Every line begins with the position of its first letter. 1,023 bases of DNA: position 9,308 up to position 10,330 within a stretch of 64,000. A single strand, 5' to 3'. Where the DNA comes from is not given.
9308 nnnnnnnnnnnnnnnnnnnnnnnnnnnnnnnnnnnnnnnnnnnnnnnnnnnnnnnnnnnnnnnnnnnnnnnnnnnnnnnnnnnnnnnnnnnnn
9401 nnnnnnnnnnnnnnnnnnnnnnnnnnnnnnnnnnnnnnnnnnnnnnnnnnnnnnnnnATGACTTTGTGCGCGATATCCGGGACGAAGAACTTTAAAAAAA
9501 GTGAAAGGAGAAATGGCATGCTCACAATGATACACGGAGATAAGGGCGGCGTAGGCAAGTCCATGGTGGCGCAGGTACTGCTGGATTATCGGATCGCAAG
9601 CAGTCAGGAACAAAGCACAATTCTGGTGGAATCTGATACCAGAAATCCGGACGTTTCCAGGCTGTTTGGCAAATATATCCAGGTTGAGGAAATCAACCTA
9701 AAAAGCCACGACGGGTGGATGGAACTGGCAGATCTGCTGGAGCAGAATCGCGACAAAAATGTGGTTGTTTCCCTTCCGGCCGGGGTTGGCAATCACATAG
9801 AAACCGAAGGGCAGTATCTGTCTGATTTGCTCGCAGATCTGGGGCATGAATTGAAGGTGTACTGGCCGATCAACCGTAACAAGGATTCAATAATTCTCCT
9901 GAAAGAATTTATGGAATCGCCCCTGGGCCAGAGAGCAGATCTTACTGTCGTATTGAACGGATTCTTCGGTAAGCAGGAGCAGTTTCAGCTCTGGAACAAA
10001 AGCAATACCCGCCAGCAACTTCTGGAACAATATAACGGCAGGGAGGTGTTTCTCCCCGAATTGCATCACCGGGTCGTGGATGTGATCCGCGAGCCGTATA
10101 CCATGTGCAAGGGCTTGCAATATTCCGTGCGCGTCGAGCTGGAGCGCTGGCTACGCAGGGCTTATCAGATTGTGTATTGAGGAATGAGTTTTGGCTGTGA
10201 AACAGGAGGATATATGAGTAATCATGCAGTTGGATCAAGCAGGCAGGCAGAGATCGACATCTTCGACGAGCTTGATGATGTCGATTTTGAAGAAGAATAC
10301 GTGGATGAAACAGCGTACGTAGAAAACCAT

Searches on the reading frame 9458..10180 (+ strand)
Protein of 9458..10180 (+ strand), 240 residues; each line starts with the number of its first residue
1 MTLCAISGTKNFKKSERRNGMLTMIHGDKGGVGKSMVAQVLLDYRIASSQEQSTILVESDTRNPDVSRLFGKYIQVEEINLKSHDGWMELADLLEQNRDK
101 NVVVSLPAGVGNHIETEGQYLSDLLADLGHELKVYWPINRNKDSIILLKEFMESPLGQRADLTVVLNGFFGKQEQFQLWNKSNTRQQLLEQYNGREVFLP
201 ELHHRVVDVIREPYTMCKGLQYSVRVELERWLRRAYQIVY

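Call 3: search_protein_families(library=pfam, proteins=[window:9458-10180:+], max_evalue=0.01)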
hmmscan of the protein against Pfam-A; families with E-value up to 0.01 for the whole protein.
window:9458-10180:+ (240 aa): 0 families

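Call 8: search_protein_families(library=ncbifam, proteins=[window:9458-10180:+], max_evalue=0.01)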
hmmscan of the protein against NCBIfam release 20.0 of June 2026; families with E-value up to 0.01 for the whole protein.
window:9458-10180:+ (240 aa): 3 families
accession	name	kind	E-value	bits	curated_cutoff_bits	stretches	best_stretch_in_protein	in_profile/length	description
NF010461.0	PRK13886.1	subfamily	1.4e-05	24.6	360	1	24-172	6-158/241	conjugal transfer protein TraL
NF041136.1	MrpORP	equivalog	0.001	18.4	450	1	24-71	9-54/365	iron-sulfur cluster carrier protein MrpORP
TIGR03018.1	pepcterm_TyrKin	hypoth_equivalog_domain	0.0011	18.3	230.65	1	13-133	28-144/207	XrtA-associated tyrosine autokinase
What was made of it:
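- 9518..10180 (+): MobD/TraL-like ParA-type P-loop protein. Weak NCBIfam TraL hit (call 8).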

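Call 9: search_protein_families(library=padloc, proteins=[window:9458-10180:+], max_evalue=0.01)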
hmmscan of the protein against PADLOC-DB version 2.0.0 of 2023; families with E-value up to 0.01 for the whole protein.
window:9458-10180:+ (240 aa): 0 families

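Call 10: search_protein_families(library=phrogs, proteins=[window:9458-10180:+], max_evalue=0.001)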
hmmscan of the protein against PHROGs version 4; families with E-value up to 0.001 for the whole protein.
window:9458-10180:+ (240 aa): 0 families

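Call 18: find_homologous_proteins(query=window:9518-10180:+, max_evalue=0.001)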
Query window:9518-10180:+ (220 aa): 216 proteins with E <= 0.001 among 538 candidates; the best 120 are listed.
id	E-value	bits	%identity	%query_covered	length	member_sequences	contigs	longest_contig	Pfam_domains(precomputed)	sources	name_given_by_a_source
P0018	7.1e-139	479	97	100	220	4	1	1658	-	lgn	-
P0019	3.2e-135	467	95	100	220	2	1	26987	-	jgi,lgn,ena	-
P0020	2.6e-82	294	62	99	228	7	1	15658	-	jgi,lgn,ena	-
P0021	1.7e-78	281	56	99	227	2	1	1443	-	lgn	-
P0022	8.7e-77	276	57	99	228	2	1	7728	-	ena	-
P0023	4.3e-76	273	56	100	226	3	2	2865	-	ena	-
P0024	4.0e-70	254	52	100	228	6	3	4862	-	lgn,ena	-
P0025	1.1e-69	252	52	100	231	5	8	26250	-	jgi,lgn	jgi:hypothetical protein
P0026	3.8e-67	244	49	100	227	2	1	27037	-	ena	-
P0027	7.8e-67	243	48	100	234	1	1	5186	-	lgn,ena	-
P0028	4.6e-66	241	48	100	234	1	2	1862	-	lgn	-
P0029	5.4e-65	237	50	99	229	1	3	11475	-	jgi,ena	-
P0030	1.5e-62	229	47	98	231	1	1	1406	-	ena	-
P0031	4.4e-62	228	48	99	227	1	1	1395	-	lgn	-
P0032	3.1e-60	222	52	84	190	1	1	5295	-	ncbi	ncbi:MAG: hypothetical protein R6V21_11710, partial [Pelovirga sp.]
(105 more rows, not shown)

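Call 20: find_related_loci(query=A1, collection=genome_contigs, flank=10000)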
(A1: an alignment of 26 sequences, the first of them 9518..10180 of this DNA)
Query A1 (220 aa) in genome_contigs; peptide patterns used: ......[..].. (x = any residue, [..] = any of these).
79 stretches matched a pattern; 76 encode a relative of the query (tblastn E <= 1e-3); 75 distinct loci.
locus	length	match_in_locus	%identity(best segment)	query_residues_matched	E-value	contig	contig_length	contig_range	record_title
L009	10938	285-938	42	2-217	5e-52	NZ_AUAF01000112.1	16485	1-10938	Zooshikella ganghwensis DSM 15267 F607DRAFT_scaffold00112.112_C, whole genome shotgun sequence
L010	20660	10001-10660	41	2-219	4e-52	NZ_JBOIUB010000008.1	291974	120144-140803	Zooshikella sp. RANM57 NODE_8_length_291974_cov_19.606965, whole genome shotgun sequence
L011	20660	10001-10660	41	2-219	1e-51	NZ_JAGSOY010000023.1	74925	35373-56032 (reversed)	Zooshikella harenae strain WH53 23, whole genome shotgun sequence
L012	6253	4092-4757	37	6-213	7e-43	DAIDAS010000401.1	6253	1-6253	MAG TPA_asm: bacterium isolate clean1845 k141_500160, whole genome shotgun sequence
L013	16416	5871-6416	43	4-188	7e-43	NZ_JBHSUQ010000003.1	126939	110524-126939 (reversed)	Undibacterium arcticum strain KCTC 42986 contig_3_pilon, whole genome shotgun sequence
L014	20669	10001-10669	38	4-212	2e-42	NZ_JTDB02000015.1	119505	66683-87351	Paraburkholderia sacchari strain LMG 19450 ctg_16, whole genome shotgun sequence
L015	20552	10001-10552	41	2-188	1e-41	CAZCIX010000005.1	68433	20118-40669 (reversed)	MAG TPA_asm: uncultured Burkholderiaceae bacterium isolate SRP278252_co1_297 genome assembly, contig: NODE_495_length_68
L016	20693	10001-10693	36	2-218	3e-41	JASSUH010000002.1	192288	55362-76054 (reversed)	MAG: Mycoavidus cysteinexigens isolate BRE-AD051 scaffold_2, whole genome shotgun sequence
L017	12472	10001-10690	36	2-217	4e-40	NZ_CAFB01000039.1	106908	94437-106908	Candidatus Glomeribacter gigasporarum BEG34, whole genome shotgun sequence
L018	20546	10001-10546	41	4-188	6e-40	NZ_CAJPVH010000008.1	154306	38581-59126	Cupriavidus campinensis strain LMG 19282 isolate LMG 19282, whole genome shotgun sequence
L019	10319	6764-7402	35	4-216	1e-37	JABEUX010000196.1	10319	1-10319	MAG: Vulcanimicrobiota bacterium isolate MAG 15 k99_754184, whole genome shotgun sequence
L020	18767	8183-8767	39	2-190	2e-36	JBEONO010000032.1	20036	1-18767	Oxalobacteraceae bacterium GrIS 1.18 Ga0418725_032, whole genome shotgun sequence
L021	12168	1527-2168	34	4-212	2e-34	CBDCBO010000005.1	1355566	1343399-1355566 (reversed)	MAG: Candidatus Velthaea sp. isolate 2ea73118-61e7-4ed0-8597-0790c153c079 genome assembly, contig: contig_5, whole genom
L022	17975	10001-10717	30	2-220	1e-33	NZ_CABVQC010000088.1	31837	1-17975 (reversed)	Burkholderia aenigmatica strain LMG 13014, whole genome shotgun sequence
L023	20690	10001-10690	32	2-212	2e-31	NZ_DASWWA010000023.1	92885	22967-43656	MAG: Methylotenera sp. isolate SMAG_U3644 k141_489002, whole genome shotgun sequence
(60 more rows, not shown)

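Call 22: find_related_loci(query=A1, collection=metagenome_contigs, flank=10000)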
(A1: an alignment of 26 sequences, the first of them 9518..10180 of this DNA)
Query A1 (220 aa) in metagenome_contigs; peptide patterns used: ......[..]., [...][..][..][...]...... (x = any residue, [..] = any of these).
559 stretches matched a pattern; 215 encode a relative of the query (tblastn E <= 1e-3); the best 80 are kept; 80 distinct loci.
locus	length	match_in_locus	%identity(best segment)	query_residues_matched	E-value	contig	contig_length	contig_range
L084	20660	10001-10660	95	1-220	1e-142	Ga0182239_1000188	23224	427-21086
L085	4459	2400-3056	62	2-219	7e-89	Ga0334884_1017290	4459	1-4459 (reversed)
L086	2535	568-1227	56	1-219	4e-85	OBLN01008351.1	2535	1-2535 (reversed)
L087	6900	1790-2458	50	1-217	5e-73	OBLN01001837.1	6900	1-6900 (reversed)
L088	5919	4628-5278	46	2-219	2e-65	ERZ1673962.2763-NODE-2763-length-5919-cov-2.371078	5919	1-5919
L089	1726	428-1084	43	2-218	4e-55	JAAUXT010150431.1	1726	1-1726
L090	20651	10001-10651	41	1-214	2e-51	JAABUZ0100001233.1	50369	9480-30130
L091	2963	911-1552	41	4-214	9e-51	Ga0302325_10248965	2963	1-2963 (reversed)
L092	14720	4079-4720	39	4-214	2e-47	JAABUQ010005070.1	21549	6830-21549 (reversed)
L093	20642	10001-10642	38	4-214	9e-47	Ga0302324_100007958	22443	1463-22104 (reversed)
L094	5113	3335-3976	37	4-214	9e-46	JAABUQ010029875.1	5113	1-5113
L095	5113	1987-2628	36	4-214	2e-45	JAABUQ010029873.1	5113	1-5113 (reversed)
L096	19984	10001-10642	38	4-214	3e-44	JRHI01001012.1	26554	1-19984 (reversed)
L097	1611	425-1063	39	4-216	2e-44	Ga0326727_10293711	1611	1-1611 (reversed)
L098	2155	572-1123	41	2-188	3e-42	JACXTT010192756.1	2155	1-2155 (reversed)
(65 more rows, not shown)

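Call 24: find_encoding_contigs(protein=P0020, flank=10000, max_places=2)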
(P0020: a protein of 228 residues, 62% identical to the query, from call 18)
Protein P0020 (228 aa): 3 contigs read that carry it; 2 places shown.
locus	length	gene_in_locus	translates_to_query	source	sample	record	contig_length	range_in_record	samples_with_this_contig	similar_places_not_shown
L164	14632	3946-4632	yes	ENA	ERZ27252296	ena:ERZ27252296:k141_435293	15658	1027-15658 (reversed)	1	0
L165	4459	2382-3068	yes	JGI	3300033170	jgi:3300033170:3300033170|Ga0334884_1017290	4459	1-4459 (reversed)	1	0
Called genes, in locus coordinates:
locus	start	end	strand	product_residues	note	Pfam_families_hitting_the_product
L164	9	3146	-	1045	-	PF08751:TrwC, PF05970:PIF1 (faint), PF13245:AAA_19, PF13401:AAA_22 (weak), PF13604:AAA_30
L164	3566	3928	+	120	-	-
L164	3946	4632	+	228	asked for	-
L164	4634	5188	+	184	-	-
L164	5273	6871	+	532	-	PF00004:AAA (weak), PF07728:AAA_5 (weak)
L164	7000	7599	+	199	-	-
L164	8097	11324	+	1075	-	-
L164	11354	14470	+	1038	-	-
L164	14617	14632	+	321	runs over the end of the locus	-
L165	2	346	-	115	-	?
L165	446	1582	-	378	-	PF08751:TrwC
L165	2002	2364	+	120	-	-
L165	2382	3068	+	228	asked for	-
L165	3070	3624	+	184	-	-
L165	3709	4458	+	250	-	?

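Call 25: find_encoding_contigs(protein=P0025, flank=10000, max_places=2)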
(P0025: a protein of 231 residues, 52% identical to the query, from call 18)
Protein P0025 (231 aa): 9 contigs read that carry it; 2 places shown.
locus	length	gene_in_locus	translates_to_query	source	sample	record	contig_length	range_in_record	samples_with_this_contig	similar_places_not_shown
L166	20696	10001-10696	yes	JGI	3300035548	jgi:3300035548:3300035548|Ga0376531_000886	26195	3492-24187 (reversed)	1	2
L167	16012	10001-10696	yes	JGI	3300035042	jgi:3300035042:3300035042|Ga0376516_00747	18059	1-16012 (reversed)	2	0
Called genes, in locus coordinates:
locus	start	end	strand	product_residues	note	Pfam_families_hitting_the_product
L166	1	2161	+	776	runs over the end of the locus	PF08665:PglZ (faint)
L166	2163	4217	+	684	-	PF20442:BrxL_N, PF13337:BrxL_ATPase, PF05362:Lon_C (weak), PF13541:ChlI (weak)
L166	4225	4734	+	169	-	-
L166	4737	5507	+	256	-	PF18144:SMODS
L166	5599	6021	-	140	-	-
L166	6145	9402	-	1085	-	PF08751:TrwC, PF13245:AAA_19, PF13604:AAA_30, PF01443:Viral_helicase1 (faint), PF13401:AAA_22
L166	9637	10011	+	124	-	-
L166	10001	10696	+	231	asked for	-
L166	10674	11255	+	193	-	-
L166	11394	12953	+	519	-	PF00004:AAA (weak), PF07728:AAA_5 (weak)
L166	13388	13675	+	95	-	-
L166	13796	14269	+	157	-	-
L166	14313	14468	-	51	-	-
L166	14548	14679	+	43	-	-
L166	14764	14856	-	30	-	-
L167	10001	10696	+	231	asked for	-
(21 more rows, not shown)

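Call 26: find_encoding_contigs(protein=P0026, flank=10000, max_places=2)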
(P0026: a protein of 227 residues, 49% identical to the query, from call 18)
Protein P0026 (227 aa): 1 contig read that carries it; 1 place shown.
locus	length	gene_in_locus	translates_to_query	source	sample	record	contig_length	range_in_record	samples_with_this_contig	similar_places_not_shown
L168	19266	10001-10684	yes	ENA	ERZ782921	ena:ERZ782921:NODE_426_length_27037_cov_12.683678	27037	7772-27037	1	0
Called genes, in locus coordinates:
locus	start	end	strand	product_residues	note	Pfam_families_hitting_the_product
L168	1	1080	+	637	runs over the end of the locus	PF13872:AAA_34 (faint), PF00176:SNF2-rel_dom, PF00270:DEAD (weak), PF04851:ResIII (weak), PF00271:Helicase_C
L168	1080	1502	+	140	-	PF09217:EcoRII-N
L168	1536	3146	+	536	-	PF02518:HATPase_c (weak), PF13589:HATPase_c_3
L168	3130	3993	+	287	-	PF01844:HNH (weak)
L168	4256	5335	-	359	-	PF05598:DUF772, PF01609:DDE_Tnp_1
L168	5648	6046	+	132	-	-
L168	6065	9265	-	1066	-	PF08751:TrwC, PF13086:AAA_11 (faint), PF13245:AAA_19, PF13604:AAA_30, PF01443:Viral_helicase1 (faint)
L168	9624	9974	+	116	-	-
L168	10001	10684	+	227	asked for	-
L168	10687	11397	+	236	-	-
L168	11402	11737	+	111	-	-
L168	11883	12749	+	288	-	-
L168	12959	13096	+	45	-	-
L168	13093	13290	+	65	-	-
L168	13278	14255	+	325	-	-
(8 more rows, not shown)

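Call 33: search_protein_families(library=pfam, proteins=[L084:1576-3042:+, L084:3039-3836:+, L084:3861-4322:+, L084:4322-4963:+, L084:15173-15685:+, L084:15916-16260:+, L084:16264-16602:+, L084:16701-17876:+, L084:17901-18623:+, L084:18983-19312:+], max_evalue=0.01)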
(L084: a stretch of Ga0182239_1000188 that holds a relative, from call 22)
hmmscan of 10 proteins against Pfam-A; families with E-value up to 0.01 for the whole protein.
L084:1576-3042:+ (488 aa): 1 family
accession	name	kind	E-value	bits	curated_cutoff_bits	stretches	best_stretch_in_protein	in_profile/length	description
PF12689.13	Acid_PPase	-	0.0027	18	27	0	148-276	2-143/169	Acid Phosphatase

L084:3039-3836:+ (265 aa): 1 family
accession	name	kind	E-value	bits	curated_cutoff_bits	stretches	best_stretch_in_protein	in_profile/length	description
PF04343.18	DUF488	-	7.5e-15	56.1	22.2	2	21-81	2-61/121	Domain of unknown function DUF488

L084:3861-4322:+ (153 aa): 2 families
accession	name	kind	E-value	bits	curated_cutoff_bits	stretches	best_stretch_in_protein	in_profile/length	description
PF04343.18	DUF488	-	3.4e-19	70.1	22.2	1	13-139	2-121/121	Domain of unknown function DUF488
PF22751.1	DUF488-N3a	-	2.9e-09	37.7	27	1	66-140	41-115/118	Active DUF488-N3 subclade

L084:4322-4963:+ (213 aa): 1 family
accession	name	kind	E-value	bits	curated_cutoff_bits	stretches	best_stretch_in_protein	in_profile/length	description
PF22557.2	DuOB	-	3.4e-27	96.3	27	1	3-210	1-210/210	Dual OB-containing domain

L084:15173-15685:+ (170 aa): 0 families

L084:15916-16260:+ (114 aa): 1 family
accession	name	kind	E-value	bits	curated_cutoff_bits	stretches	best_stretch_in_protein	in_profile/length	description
PF05973.20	Gp49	-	2.8e-24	85.4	23.9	1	17-109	2-90/90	Phage derived protein Gp49-like (DUF891)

L084:16264-16602:+ (112 aa): 5 families
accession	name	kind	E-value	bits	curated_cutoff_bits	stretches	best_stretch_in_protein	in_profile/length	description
PF13744.12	HTH_37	-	3.7e-25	88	27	1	17-96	1-80/80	Helix-turn-helix domain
PF01381.28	HTH_3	-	4e-08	33.6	23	1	39-92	1-53/55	Helix-turn-helix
PF13560.12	HTH_31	-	3.6e-05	24.4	27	1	36-90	3-57/64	Helix-turn-helix domain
PF13443.12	HTH_26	-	0.00014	22.4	22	1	38-91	1-54/63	Cro/C1-type HTH DNA-binding domain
PF17762.8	HTH_ParB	-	0.0078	16.8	22.6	0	33-68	6-41/102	ParB HTH domain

L084:16701-17876:+ (391 aa): 7 families
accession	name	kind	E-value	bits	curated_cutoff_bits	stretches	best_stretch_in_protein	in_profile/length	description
PF13191.12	AAA_16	-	1.8e-09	38.8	32.6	1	15-173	2-157/167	AAA ATPase domain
PF13401.12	AAA_22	-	6.1e-07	30.2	27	1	33-189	6-123/130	AAA domain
PF01637.24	ATPase_2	-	2.3e-06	28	33.2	1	15-180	1-143/225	ATPase domain predominantly from Archaea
PF13173.12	AAA_14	-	2.6e-06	27.9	27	0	33-74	3-44/129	AAA domain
PF00004.35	AAA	-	3.8e-05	24.6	21.2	1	35-179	1-95/131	ATPase family associated with various cellular activities (AAA)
PF13479.12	AAA_24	-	0.0075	16.6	27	0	32-74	2-38/195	AAA domain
PF12802.13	MarR_2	-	0.0096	16.5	27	0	301-350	3-51/61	MarR family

L084:17901-18623:+ (240 aa): 1 family
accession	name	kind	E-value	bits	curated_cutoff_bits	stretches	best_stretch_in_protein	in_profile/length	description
PF02661.23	Fic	-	1.1e-06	29.8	24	1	109-199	7-92/93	Fic/DOC family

L084:18983-19312:+ (109 aa): 1 family
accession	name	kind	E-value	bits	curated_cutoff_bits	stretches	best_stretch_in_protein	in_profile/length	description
PF05717.18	TnpB_IS66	-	6.8e-30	103.4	26.6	1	9-103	2-99/101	IS66 Orf2 like protein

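Call 46: search_dna_similar(query=window:9518-10177:+, collection=plasmids, mode=protein, max_rows=30)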
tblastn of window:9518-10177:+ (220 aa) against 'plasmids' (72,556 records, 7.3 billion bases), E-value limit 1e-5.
Records with a match: 296; places in all: 306; records where one place covers at least 80% of the query: 285.
Best place of each record, by identity: <60% 296.
By first word of the organism name: Klebsiella 42; Pseudomonas 36; Aeromonas 36; Xanthomonas 27; Nostoc 21; Citrobacter 17; Enterobacter 14; Methylocystis 12; Burkholderia 9; Calothrix 9; and 39 more.
By predicted mobility (MOB-suite, as given by PLSDB): mobilizable 199; conjugative 68; non-mobilizable 29.
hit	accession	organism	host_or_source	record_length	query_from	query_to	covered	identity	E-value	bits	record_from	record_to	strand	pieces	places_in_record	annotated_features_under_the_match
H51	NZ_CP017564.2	Paraburkholderia sprentiae WSM5005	Lebeckia ambigua,root nodule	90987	4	219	98%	37.8%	4e-39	149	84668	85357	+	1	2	hypothetical protein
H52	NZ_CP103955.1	Xanthomonas citri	Glycine soja,cell culture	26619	4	212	95%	38.2%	6e-34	135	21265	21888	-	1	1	protein mobD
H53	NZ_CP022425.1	Vitreoscilla filiformis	cell culture,Mud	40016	4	219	98%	36.2%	3e-35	139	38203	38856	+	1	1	protein mobD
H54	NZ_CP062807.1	Cupriavidus basilensis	Cell culture,Sediment of a freshwater ...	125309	4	188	84%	42.2%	2e-39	150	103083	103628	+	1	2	hypothetical protein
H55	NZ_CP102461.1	Burkholderia multivorans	Homo sapiens,pure culture,CF throat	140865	4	217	97%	35.9%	9e-39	149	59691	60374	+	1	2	hypothetical protein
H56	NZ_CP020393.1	Burkholderia vietnamiensis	Environment,oryza sativa, rhizosphere ...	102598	4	188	84%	41.1%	5e-39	149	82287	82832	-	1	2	hypothetical protein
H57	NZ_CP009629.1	Burkholderia vietnamiensis LMG 10929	Oryza sativa, rhizosphere soil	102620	4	188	84%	41.1%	5e-39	149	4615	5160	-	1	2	hypothetical protein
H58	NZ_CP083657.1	Burkholderia vietnamiensis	-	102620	4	188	84%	41.1%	5e-39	149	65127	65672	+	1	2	hypothetical protein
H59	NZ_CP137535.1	Xanthomonas euvesicatoria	tomato,cell culture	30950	15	212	90%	37.9%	6e-30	123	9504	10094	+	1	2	protein mobD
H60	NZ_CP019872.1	Pseudomonas syringae group genomosp. 3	Solanum lycopersicum cv. Brillante,pure ...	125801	4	219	98%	33.9%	7e-32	129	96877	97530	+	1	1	protein mobD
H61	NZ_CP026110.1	Paraburkholderia hospita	Bacteria,soil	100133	26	211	85%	39.1%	4e-28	118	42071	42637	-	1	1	protein mobD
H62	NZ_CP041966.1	Xanthomonas citri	Soybean (Glycine max (L.) Merrill),cell ...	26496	16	212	90%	36.6%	1e-27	117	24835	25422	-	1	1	hypothetical protein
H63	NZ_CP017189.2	Xanthomonas citri pv. glycines str. 8ra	Glycine max cv. Jinju1,single ...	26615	16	212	90%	36.6%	1e-27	117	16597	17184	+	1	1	hypothetical protein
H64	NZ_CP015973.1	Xanthomonas citri pv. glycines str. 12-2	soybean (Glycine max)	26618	16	212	90%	36.6%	1e-27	117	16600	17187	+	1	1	hypothetical protein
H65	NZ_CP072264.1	Xanthomonas citri pv. glycines CFBP 2526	Glycine,cell culture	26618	16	212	90%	36.6%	1e-27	117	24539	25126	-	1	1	hypothetical protein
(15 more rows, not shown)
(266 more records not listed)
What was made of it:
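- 9518..10180 (+): 296 plasmid records hold homologues, many annotated 'protein mobD' (call 46).
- On MobC/D/E (TraK/L/M-like) accessory operon: The MobD part is met: plasmid homologues are annotated mobD (call 46) and there is a weak TraL hit (call 8).
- Checked: The 9518-10180 gene is a ParA-like P-loop whose plasmid homologues are annotated 'protein mobD' (calls 8, 46).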
